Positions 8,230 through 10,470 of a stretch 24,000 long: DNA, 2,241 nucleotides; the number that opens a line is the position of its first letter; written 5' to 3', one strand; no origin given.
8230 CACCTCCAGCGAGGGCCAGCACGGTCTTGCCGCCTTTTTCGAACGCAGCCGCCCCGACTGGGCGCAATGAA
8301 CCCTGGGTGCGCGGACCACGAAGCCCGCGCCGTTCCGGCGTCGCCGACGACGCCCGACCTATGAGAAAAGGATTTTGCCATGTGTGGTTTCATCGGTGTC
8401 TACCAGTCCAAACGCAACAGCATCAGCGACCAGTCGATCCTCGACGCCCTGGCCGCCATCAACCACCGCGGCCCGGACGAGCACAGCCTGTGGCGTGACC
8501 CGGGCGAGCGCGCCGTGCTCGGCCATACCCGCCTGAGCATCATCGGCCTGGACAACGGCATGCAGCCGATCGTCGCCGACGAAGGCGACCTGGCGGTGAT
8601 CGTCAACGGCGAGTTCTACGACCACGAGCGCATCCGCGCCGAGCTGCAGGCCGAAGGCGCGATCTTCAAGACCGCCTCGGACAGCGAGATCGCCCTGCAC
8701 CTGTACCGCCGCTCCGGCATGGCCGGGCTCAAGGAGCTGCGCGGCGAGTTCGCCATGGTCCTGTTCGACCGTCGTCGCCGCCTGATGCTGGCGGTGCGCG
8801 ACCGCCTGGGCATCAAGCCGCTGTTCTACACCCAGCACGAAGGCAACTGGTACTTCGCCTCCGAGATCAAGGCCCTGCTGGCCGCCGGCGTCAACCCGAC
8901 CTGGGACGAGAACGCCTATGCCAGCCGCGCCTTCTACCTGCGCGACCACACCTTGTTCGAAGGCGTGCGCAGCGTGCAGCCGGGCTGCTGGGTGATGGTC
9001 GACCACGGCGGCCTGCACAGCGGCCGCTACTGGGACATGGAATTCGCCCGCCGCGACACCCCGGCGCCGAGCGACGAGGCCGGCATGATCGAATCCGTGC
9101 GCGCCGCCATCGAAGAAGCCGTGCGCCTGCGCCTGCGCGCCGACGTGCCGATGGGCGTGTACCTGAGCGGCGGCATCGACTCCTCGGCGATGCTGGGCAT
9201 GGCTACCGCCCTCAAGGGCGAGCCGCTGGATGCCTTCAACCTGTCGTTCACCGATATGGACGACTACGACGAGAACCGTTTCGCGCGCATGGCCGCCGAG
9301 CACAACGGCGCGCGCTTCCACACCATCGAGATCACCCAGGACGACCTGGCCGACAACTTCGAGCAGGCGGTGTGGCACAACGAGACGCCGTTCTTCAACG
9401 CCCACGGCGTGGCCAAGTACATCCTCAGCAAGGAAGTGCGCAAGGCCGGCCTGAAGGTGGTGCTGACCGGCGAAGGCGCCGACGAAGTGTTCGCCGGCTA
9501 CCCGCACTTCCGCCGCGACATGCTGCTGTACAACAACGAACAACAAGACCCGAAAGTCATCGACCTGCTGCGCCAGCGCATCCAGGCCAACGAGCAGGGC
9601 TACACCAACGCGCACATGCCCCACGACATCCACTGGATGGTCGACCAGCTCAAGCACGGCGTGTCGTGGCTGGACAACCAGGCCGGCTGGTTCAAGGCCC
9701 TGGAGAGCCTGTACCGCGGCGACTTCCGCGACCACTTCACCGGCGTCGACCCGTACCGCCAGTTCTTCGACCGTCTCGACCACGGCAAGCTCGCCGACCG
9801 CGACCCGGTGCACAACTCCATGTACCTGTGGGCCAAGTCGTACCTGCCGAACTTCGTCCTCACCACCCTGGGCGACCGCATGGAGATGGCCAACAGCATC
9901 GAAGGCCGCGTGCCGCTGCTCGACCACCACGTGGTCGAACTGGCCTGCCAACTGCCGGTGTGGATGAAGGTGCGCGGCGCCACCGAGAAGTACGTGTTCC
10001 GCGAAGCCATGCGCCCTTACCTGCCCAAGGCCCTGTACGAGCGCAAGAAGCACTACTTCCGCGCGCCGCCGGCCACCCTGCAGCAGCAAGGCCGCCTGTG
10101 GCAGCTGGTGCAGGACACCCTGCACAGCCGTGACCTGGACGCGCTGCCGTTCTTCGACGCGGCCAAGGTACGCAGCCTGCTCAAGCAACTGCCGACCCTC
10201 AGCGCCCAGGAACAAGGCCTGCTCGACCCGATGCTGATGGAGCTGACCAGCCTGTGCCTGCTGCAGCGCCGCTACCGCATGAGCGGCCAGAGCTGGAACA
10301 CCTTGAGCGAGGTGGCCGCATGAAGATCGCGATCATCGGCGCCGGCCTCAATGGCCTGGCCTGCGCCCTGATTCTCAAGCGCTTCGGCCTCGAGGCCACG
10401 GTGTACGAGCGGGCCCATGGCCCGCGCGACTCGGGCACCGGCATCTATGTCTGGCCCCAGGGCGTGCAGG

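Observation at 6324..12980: Orphan six-gene CoA-thioester pathway built around an HMG-CoA synthase in a genus that does not use mevalonate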

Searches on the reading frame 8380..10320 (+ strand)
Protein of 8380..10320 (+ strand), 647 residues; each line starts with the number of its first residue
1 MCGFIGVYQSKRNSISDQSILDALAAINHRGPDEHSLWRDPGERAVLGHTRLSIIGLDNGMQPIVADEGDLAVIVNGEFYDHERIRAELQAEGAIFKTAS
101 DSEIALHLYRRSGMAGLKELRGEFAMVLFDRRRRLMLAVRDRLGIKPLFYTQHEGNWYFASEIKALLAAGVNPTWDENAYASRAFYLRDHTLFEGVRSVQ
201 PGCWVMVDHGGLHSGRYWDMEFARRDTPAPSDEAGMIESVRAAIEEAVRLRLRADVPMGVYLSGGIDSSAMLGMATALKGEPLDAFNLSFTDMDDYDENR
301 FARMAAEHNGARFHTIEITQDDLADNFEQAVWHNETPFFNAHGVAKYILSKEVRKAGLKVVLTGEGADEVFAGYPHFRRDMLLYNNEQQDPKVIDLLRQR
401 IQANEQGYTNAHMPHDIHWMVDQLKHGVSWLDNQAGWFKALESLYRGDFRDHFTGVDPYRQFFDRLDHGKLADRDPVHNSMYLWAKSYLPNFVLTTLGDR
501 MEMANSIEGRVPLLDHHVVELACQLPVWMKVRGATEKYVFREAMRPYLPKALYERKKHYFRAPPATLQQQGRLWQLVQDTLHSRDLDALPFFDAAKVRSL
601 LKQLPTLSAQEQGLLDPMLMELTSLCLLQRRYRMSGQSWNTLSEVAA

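Call 5: search_protein_families(library=pfam, proteins=[window:8380-10320:+])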
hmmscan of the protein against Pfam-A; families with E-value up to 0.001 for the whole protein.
window:8380-10320:+ (647 aa): 3 families
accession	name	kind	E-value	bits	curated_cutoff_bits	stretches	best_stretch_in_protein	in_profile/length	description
PF00733.27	Asn_synthase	-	9.3e-89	299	21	1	240-606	2-333/354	Asparagine synthase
PF13537.11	GATase_7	-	1.1e-38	132.4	25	1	49-168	1-123/123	Glutamine amidotransferase domain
PF13522.11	GATase_6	-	2e-32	112.4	27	1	32-162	1-130/130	Glutamine amidotransferase domain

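Call 6: search_protein_families(library=ncbifam, proteins=[window:8380-10320:+])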
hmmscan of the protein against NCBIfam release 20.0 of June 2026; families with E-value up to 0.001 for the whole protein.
window:8380-10320:+ (647 aa): 9 families
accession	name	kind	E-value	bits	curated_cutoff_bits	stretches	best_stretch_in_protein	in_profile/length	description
TIGR01536.1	asn_synth_AEB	equivalog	3.6e-131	438.7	267.1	1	2-560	1-517/517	asparagine synthase (glutamine-hydrolyzing)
TIGR03108.1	eps_aminotran_1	hypoth_equivalog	3.8e-108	362.8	816.9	1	1-603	1-603/628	XrtA/PEP-CTERM system amidotransferase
TIGR03104.1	trio_amidotrans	equivalog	2.1e-95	320.2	570.1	2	1-378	1-384/589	N-acetylglutaminylglutamine amidotransferase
NF006949.0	PRK09431.1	equivalog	5e-89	299.3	499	2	1-379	1-363/554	asparagine synthase B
NF033535.1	lass_lactam_cya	exception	1.8e-64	218.5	525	2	1-378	1-384/668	lasso peptide isopeptide bond-forming cyclase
NF033561.1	macrolact_Ik_Al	subfamily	3.7e-21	75.4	300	1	121-375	80-335/561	albusnodin/ikarugamycin family macrolactam cyclase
TIGR01134.1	purF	equivalog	2.4e-16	60.1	350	1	45-170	66-202/432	amidophosphoribosyltransferase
NF001484.0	PRK00331.1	subfamily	7.1e-10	37.9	381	1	45-168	67-200/601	isomerizing glutamine--fructose-6-phosphate transaminase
TIGR01135.1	glmS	equivalog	9.8e-09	34.2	418.05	1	44-169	65-200/607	glutamine--fructose-6-phosphate transaminase (isomerizing)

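Call 10: find_homologous_proteins(query=window:8380-10320:+, max_evalue=1e-20)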
Query window:8380-10320:+ (647 aa): 7998 proteins with E <= 1e-20 among 8000 candidates; the best 120 are listed.
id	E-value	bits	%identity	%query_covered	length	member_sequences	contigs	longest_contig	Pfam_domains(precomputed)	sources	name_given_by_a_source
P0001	0.0e+0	1501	100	100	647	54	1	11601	PF00733.28,PF13522.12,PF13537.12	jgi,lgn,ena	-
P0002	0.0e+0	1260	83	98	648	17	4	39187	PF00733.28,PF13522.12,PF13537.12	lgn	-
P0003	0.0e+0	1233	81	100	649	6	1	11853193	PF00733.28,PF13522.12,PF13537.12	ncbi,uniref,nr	ncbi:asparagine synthase (glutamine-hydrolyzing) [Cystobacter fuscus]|uniref:asparagine synthase (gl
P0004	0.0e+0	1228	81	98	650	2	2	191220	PF00733.28,PF13522.12,PF13537.12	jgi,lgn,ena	-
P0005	0.0e+0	1206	78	100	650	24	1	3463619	PF00733.28,PF13522.12,PF13537.12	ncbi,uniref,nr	ncbi:asparagine synthase (glutamine-hydrolyzing) [Corallococcus macrosporus]|uniref:asparagine synth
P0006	0.0e+0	1190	77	100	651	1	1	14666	PF00733.28,PF13522.12,PF13537.12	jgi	jgi:asparagine synthase (glutamine-hydrolysing)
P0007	0.0e+0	1186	78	99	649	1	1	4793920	PF00733.28,PF13522.12,PF13537.12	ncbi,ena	-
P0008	0.0e+0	1183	77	100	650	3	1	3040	PF00733.28,PF13522.12,PF13537.12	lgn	-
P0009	0.0e+0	1175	77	98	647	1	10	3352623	PF00733.28,PF13522.12,PF13537.12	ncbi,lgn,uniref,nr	ncbi:Asparagine synthetase [Paraburkholderia caribensis MBA4]|uniref:asparagine synthase (glutamine-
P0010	0.0e+0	1169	77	99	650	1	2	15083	PF00733.28,PF13522.12,PF13537.12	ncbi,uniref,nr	ncbi:asparagine synthase (glutamine-hydrolyzing) [Pyxidicoccus fallax]|uniref:asparagine synthase (g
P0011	0.0e+0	1051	71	98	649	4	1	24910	PF00733.28,PF13522.12,PF13537.12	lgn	-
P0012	4.2e-292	988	67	98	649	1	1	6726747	PF00733.28,PF13522.12,PF13537.12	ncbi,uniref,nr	ncbi:asparagine synthase (glutamine-hydrolyzing) [Thalassomonas viridans]|uniref:asparagine synthase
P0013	6.3e-292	988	66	100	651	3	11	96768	PF00733.28,PF13522.12,PF13537.12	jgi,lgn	jgi:asparagine synthase (glutamine-hydrolysing)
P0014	2.2e-285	966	64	100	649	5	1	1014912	PF00733.28,PF13522.12,PF13537.12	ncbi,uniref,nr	ncbi:asparagine synthase (glutamine-hydrolyzing) [Shewanella woodyi]|uniref:asparagine synthase (glu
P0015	2.2e-285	966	66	98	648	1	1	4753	PF00733.28,PF13522.12,PF13537.12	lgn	-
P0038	2.8e-245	834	56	98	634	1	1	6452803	PF00733.28,PF13522.12,PF13537.12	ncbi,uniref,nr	ncbi:asparagine synthase (glutamine-hydrolyzing) [Pseudomonas trivialis]|uniref:asparagine synthase 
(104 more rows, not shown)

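Call 11: find_encoding_contigs(protein=P0003, flank=10000, max_places=1)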
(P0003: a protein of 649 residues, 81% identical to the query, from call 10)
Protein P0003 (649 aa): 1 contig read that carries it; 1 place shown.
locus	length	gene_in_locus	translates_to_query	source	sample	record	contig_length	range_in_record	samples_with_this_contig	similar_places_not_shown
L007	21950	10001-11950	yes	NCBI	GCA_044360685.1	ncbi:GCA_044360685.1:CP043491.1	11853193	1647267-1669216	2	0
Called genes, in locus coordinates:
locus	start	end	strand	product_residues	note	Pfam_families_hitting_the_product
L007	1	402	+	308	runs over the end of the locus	PF03279:Lip_A_acyltrans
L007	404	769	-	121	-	PF06993:DUF1304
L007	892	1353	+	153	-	PF01638:HxlR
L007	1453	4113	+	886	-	PF00069:Pkinase, PF07714:PK_Tyr_Ser-Thr, PF13432:TPR_16 (faint), PF14559:TPR_19 (faint), PF00515:TPR_1 (faint), PF07719:TPR_2 (faint), PF13181:TPR_8 (faint), PF13424:TPR_12, +1 more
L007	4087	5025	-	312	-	PF00126:HTH_1, PF03466:LysR_substrate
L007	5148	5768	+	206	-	PF17648:Luciferase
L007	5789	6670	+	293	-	PF01370:Epimerase, PF04321:RmlD_sub_bind (weak), PF05368:NmrA, PF13460:NAD_binding_10, PF16363:GDP_Man_Dehyd (weak)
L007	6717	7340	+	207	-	PF04264:YceI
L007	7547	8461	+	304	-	PF00892:EamA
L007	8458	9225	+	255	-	PF02678:Pirin, PF17954:Pirin_C_2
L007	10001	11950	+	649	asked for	PF13522:GATase_6, PF13537:GATase_7, PF00733:Asn_synthase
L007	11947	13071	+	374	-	PF00070:Pyr_redox (faint), PF01266:DAO (weak), PF01494:FAD_binding_3, PF07992:Pyr_redox_2 (faint), PF13450:NAD_binding_8 (weak), PF13738:Pyr_redox_3 (faint)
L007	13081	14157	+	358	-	PF02771:Acyl-CoA_dh_N, PF02770:Acyl-CoA_dh_M, PF00441:Acyl-CoA_dh_1, PF08028:Acyl-CoA_dh_2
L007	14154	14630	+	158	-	PF03061:4HBT (faint)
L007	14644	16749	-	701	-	PF03704:BTAD, PF13191:AAA_16, PF13401:AAA_22 (faint)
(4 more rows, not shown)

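Call 12: find_encoding_contigs(protein=P0014, flank=10000, max_places=1)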
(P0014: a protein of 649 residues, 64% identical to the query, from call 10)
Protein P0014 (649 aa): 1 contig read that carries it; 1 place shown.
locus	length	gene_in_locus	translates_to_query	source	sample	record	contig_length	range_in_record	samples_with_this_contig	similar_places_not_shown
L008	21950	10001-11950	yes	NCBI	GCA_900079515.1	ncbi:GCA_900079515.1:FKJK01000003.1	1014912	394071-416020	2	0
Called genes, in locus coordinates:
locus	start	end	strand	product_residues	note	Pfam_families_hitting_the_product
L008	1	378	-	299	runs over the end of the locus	PF00892:EamA (weak)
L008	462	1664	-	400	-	-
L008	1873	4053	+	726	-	PF04879:Molybdop_Fe4S4, PF00384:Molybdopterin, PF01568:Molydop_binding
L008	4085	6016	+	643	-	PF12838:Fer4_7 (faint), PF13187:Fer4_9 (faint), PF12797:Fer4_2 (faint), PF12837:Fer4_6 (faint), PF13247:Fer4_11, PF00037:Fer4 (weak), PF13237:Fer4_10 (weak), PF04976:DmsC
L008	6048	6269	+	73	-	-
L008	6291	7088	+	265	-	PF00378:ECH_1, PF16113:ECH_2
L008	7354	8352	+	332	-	PF13409:GST_N_2, PF00043:GST_C (weak), PF13410:GST_C_2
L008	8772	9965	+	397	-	PF01154:HMG_CoA_synt_N, PF00195:Chal_sti_synt_N (weak), PF08545:ACP_syn_III (faint), PF08540:HMG_CoA_synt_C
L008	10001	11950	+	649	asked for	PF13522:GATase_6, PF13537:GATase_7, PF00733:Asn_synthase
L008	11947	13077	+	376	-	-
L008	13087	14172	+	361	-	PF02770:Acyl-CoA_dh_M, PF00441:Acyl-CoA_dh_1, PF08028:Acyl-CoA_dh_2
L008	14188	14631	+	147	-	PF03061:4HBT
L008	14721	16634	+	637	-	PF00109:ketoacyl-synt, PF02801:Ketoacyl-synt_C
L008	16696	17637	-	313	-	PF00126:HTH_1, PF03466:LysR_substrate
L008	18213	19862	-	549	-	PF00501:AMP-binding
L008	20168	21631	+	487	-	PF00083:Sugar_tr (faint), PF07690:MFS_1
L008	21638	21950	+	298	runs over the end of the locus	PF00126:HTH_1, PF03466:LysR_substrate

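Call 13: find_encoding_contigs(protein=P0038, flank=10000, max_places=1)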
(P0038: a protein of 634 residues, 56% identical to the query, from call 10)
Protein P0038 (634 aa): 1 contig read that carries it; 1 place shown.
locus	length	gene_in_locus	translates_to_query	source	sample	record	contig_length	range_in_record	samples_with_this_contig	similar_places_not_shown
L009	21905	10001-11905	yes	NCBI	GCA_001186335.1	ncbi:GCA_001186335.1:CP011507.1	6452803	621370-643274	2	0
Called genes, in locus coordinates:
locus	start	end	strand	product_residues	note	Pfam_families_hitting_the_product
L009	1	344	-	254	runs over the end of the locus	PF02311:AraC_binding, PF12833:HTH_18, PF00165:HTH_AraC (weak)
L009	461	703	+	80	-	PF20192:DUF6555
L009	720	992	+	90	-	-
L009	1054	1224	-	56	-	PF02069:Metallothio_Pro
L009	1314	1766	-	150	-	PF04657:DMT_YdcZ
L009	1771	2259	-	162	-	PF04657:DMT_YdcZ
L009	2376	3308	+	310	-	PF00126:HTH_1, PF03466:LysR_substrate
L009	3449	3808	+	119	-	PF02604:PhdYeFM_antitox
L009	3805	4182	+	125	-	PF01850:PIN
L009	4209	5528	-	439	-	PF01566:Nramp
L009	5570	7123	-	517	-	PF05277:DUF726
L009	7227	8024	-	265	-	PF02311:AraC_binding (weak), PF07883:Cupin_2 (weak), PF12833:HTH_18, PF00165:HTH_AraC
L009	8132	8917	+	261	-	PF00378:ECH_1, PF16113:ECH_2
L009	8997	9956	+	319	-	PF11583:AurF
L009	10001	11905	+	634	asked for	PF13522:GATase_6, PF13537:GATase_7, PF00733:Asn_synthase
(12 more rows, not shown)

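Call 31: search_protein_families(library=ncbifam, proteins=[L008:7354-8349:+, L008:14721-16631:+], max_evalue=0.00001)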
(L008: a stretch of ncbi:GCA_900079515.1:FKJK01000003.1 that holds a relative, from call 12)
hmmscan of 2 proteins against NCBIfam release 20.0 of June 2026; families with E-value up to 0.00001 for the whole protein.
L008:7354-8349:+ (332 aa): 0 families

L008:14721-16631:+ (637 aa): 17 families
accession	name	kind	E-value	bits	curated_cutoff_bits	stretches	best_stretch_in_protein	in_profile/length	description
TIGR03150.1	fabF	equivalog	4.4e-32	111.3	493.75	1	156-546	39-404/407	beta-ketoacyl-ACP synthase II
NF005589.0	PRK07314.1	subfamily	9e-28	97.2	387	1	185-546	73-407/413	beta-ketoacyl-ACP synthase II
NF004970.0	PRK06333.1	subfamily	4.2e-25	88.5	525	1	184-548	80-419/424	beta-ketoacyl-ACP synthase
NF006274.0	PRK08439.1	equivalog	1.2e-22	80.3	621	1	183-545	69-400/406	beta-ketoacyl-ACP synthase II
NF005076.0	PRK06501.1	equivalog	2.6e-19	69.4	629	1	276-550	170-421/425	beta-ketoacyl-ACP synthase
NF005490.0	PRK07103.1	equivalog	6e-19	68.4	445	1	159-549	48-410/414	polyketide beta-ketoacyl:acyl carrier protein synthase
NF004618.0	PRK05952.1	equivalog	2e-18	66.5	455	1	276-546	142-378/384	beta-ketoacyl-ACP synthase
NF005935.0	PRK07967.1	equivalog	1.3e-15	57.1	630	1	276-547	157-400/406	beta-ketoacyl-ACP synthase I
NF006587.0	PRK09116.1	equivalog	6.8e-15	54.7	470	1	187-548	74-403/408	beta-ketoacyl-ACP synthase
NF005916.1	PRK07910.1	equivalog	2.4e-13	49.8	560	1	279-545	169-412/418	KasA/KasB family beta-ketoacyl-ACP synthase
NF006434.0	PRK08722.1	equivalog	5.2e-13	48.6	759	1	278-546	161-409/414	beta-ketoacyl-ACP synthase II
NF006618.0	PRK09185.1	subfamily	1.6e-11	43.9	407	1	348-549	208-390/394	beta-ketoacyl-ACP synthase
NF058662.1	cispenta_AmcF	equivalog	2.1e-10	40.1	325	1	351-549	179-367/369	cispentacin biosynthesis acyltransferase subunit AmcF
NF040607.1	mycolic_Pks13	equivalog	2.4e-10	38.5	2100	1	265-581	255-557/1680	polyketide synthase Pks13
NF053555.1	prodigi_MBC_PigJ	equivalog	5.5e-08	31.6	900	1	347-544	560-752/759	prodigiosin MBC biosynthesis protein PigJ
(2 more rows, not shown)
